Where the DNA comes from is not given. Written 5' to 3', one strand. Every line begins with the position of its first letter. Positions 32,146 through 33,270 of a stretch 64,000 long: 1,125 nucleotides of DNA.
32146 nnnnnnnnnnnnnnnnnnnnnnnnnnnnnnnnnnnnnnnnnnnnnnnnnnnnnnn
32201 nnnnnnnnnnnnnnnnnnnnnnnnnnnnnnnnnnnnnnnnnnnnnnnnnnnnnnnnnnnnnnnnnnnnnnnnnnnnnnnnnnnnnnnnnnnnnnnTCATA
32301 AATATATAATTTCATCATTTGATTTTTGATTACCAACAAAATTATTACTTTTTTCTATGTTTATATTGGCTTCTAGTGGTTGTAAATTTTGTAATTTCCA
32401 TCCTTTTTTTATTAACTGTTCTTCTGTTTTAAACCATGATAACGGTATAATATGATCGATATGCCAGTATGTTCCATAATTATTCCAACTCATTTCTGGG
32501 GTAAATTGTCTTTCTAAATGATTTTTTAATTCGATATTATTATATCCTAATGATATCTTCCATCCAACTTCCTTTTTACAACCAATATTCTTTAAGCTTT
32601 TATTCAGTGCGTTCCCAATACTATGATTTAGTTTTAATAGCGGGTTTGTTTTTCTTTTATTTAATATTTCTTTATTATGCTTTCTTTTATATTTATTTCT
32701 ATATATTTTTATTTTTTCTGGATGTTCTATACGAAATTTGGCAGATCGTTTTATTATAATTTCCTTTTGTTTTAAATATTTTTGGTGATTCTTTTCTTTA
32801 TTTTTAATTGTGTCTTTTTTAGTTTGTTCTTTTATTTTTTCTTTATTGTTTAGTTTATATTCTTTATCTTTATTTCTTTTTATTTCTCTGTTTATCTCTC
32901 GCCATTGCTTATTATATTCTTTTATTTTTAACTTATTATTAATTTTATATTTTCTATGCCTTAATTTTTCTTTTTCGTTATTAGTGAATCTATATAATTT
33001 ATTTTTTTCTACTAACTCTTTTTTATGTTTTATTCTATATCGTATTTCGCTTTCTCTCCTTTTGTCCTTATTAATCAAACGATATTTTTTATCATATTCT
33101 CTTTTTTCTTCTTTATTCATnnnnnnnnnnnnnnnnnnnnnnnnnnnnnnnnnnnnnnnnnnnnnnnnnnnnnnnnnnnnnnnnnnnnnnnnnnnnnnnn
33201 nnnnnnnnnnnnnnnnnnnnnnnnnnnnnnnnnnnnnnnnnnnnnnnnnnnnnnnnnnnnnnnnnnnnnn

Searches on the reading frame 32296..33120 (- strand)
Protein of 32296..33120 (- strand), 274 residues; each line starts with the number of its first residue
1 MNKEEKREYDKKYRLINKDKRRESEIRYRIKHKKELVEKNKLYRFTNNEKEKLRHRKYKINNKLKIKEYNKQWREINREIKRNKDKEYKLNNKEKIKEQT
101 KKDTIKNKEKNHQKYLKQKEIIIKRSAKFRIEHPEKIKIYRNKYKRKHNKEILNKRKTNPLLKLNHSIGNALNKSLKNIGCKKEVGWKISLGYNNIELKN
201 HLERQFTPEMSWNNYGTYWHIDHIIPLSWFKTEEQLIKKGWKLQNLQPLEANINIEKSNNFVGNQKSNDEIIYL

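Call 4: search_protein_families(library=pfam, proteins=[window:32296-33120:-], max_evalue=0.01)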
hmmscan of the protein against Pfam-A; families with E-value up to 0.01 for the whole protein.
window:32296-33120:- (274 aa): 0 families

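Call 6: search_protein_families(library=phrogs, proteins=[window:32296-33120:-], max_evalue=0.01)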
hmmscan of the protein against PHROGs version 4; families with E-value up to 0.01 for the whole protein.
window:32296-33120:- (274 aa): 1 family
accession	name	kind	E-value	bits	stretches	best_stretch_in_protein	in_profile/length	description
phrog_28061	-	unknown function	0.00016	23.1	1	209-259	5-55/62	-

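Call 7: search_protein_families(library=ncbifam, proteins=[window:32296-33120:-], max_evalue=0.01)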
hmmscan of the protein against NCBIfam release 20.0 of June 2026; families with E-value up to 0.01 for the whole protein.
window:32296-33120:- (274 aa): 0 families
